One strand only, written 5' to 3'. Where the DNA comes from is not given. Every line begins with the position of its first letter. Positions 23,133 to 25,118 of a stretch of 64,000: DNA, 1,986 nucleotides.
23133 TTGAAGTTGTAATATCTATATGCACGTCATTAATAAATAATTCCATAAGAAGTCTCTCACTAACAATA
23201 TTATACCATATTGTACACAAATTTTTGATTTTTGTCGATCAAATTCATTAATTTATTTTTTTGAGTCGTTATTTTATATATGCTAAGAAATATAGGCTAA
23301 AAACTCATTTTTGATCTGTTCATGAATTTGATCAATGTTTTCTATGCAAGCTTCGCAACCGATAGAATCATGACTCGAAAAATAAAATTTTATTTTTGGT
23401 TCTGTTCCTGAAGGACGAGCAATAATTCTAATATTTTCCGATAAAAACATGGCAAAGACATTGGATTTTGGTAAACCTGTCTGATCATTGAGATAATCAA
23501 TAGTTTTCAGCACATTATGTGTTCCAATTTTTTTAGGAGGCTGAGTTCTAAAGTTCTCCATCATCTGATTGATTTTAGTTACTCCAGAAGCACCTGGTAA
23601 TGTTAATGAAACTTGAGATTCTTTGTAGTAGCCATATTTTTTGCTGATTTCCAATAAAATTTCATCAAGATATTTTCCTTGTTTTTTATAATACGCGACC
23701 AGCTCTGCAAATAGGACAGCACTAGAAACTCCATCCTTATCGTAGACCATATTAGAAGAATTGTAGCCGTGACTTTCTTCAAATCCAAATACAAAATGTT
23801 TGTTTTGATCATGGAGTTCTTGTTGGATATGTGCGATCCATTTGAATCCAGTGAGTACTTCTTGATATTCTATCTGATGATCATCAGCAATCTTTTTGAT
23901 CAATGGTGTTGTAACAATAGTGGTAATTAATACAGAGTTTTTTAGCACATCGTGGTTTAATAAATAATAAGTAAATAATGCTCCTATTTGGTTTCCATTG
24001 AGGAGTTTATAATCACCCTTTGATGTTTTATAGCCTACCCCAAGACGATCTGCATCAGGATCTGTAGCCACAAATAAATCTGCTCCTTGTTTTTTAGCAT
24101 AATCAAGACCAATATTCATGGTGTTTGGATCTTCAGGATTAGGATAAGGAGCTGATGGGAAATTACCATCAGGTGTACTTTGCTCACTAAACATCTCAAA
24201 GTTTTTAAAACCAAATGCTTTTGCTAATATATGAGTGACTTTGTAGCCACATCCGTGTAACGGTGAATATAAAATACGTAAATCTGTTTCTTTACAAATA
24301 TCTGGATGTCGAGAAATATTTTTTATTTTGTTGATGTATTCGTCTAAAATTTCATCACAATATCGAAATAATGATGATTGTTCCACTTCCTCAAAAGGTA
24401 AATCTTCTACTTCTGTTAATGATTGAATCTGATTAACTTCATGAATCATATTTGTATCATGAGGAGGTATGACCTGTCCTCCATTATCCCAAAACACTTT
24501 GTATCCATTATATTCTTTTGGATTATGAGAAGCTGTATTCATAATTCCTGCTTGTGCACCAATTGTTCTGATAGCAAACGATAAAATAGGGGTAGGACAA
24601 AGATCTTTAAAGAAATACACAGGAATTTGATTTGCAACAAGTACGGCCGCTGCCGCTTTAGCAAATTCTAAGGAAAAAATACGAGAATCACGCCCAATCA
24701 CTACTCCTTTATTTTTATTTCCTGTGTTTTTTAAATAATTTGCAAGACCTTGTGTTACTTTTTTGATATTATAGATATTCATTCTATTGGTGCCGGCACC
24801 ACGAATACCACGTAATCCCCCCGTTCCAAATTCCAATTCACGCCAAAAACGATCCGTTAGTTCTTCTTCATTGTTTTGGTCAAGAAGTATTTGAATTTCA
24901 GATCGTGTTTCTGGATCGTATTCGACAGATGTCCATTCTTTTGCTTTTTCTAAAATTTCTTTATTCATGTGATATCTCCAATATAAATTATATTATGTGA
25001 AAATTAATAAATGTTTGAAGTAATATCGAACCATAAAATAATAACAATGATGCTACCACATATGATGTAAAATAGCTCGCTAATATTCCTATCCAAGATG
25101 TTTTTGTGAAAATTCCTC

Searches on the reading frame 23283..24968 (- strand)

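Call 49: search_protein_families(library=pfam, proteins=[window:23283-24968:-], max_evalue=0.00001)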
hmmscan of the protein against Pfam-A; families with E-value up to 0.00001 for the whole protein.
window:23283-24968:- (561 aa): 3 families
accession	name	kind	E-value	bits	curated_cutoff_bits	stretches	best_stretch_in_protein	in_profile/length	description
PF02878.22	PGM_PMM_I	-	1.1e-43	148.7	22.5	1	46-182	3-135/138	Phosphoglucomutase/phosphomannomutase, alpha/beta/alpha domain I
PF02879.22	PGM_PMM_II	-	1.1e-23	84.1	29.3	1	209-312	1-99/103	Phosphoglucomutase/phosphomannomutase, alpha/beta/alpha domain II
PF02880.22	PGM_PMM_III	-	2.1e-19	70.2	20.7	1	324-445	1-115/115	Phosphoglucomutase/phosphomannomutase, alpha/beta/alpha domain III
